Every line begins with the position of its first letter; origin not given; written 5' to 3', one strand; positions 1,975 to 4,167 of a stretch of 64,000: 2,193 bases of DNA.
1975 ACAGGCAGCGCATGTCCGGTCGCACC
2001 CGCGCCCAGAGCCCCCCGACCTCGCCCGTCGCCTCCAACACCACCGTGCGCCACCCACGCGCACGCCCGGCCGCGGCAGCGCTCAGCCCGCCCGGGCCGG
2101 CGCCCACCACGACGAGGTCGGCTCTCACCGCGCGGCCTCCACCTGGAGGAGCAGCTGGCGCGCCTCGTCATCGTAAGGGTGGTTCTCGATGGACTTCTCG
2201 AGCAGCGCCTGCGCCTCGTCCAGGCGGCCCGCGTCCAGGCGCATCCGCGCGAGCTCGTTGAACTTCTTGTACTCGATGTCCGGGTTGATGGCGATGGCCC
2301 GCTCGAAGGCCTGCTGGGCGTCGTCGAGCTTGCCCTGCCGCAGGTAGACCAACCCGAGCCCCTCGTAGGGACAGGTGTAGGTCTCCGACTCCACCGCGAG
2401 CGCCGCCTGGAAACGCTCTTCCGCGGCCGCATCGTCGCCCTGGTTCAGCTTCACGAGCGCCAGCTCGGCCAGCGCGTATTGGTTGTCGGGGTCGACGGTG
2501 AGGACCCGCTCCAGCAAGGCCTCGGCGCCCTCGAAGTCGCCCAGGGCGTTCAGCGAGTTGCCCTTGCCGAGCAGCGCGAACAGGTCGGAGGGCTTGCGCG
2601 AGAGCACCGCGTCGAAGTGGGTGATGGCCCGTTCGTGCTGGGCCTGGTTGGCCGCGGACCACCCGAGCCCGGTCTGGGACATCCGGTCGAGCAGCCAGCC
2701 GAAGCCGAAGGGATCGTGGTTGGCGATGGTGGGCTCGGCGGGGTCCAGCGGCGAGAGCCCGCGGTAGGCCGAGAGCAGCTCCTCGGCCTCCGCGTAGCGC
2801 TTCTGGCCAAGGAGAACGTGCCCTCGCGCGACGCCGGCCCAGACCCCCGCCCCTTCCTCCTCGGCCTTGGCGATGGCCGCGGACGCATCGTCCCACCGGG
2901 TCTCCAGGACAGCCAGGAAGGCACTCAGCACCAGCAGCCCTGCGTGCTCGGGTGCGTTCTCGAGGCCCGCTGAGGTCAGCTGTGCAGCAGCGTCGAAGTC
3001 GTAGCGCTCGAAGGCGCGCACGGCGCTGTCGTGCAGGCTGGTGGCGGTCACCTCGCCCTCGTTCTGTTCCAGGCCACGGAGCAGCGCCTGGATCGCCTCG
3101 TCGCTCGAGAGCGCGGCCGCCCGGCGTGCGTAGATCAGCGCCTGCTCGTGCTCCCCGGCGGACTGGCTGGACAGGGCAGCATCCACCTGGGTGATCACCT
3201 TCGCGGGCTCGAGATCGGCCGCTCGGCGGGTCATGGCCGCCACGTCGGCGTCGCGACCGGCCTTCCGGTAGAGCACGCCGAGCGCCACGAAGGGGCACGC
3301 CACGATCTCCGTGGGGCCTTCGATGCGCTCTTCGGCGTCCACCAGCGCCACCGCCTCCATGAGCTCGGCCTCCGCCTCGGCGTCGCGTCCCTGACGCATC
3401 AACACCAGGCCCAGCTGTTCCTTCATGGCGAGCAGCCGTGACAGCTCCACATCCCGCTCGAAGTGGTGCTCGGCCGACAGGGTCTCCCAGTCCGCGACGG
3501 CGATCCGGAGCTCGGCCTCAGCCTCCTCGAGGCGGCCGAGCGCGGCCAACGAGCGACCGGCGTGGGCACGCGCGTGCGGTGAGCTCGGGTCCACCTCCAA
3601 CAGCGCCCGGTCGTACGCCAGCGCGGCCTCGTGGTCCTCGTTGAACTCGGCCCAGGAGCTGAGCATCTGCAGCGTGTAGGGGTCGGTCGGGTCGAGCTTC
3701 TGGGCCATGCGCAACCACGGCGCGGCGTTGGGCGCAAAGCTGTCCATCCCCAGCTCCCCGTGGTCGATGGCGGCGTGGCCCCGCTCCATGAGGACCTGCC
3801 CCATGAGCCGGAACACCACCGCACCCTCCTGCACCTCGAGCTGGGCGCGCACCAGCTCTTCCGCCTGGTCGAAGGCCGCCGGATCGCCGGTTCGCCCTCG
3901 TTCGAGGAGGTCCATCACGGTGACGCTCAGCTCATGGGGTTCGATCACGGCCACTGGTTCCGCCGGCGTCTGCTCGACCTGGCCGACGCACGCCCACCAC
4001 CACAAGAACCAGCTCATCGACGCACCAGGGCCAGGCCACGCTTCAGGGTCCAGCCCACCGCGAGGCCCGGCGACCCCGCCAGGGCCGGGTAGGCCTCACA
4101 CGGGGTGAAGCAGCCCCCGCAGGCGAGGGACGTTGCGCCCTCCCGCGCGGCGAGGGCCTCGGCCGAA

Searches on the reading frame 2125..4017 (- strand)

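Call 12: search_protein_families(library=ncbifam, proteins=[window:2125-4017:-], max_evalue=0.00001)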
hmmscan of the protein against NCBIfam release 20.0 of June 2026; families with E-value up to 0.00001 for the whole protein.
window:2125-4017:- (630 aa): 15 families
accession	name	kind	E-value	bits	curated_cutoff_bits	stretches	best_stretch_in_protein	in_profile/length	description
TIGR02917.1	PEP_TPR_lipo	equivalog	8.3e-22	76.9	312.2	2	458-541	274-357/899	XrtA/PEP-CTERM system TPR-repeat protein PrsT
TIGR02521.1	type_IV_pilW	equivalog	7.7e-19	68.2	154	1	532-629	118-213/234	type IV pilus biogenesis/stability protein PilW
NF040959.1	MamA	equivalog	1e-16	61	200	1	452-611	44-201/204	magnetosome protein MamA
TIGR02552.1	LcrH_SycD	equivalog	3.4e-13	49.5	104.8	0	501-625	6-128/136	SycD/LcrH family type III secretion system chaperone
NF033920.0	C39_PA2778_fam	equivalog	1.9e-11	43.8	150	1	457-543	168-254/255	PA2778 family cysteine peptidase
NF008520.0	PRK11447.1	equivalog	1.5e-09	36.3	858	0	520-589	276-345/1157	cellulose synthase complex outer membrane protein BcsC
TIGR00990.1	3a0801s09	subfamily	9.2e-09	34.5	757.25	1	493-614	345-464/615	mitochondrial import receptor subunit TOM70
NF052304.1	CdsG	equivalog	1.5e-08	34.9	170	1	516-613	11-107/133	CdsG family type III secretion system protein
NF033758.1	gliding_GltE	equivalog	5e-08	32.3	225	0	531-623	70-160/411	adventurous gliding motility TPR repeat lipoprotein GltE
NF008391.2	PRK11189.1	equivalog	1e-07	31.7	250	0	532-616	84-166/297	lipoprotein NlpI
TIGR02795.1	tol_pal_ybgF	equivalog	1.3e-07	32.3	90.1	0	451-512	45-109/119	tol-pal system protein YbgF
NF047371.1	FlcA_CTERM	equivalog_domain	4e-07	28.9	300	0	452-506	480-534/646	periplasmic flagellar collar protein FlcA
NF033762.1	social_mot_Tgl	equivalog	3.6e-06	26.5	225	0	518-615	36-132/252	social motility TPR repeat lipoprotein Tgl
TIGR03939.1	PGA_TPR_OMP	equivalog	5.4e-06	24.9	366.65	1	487-616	403-528/800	poly-beta-1,6 N-acetyl-D-glucosamine export porin PgaA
NF052400.1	M48_BAM_BepA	equivalog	9.5e-06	24.6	570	0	457-540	353-435/483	beta-barrel assembly-enhancing protease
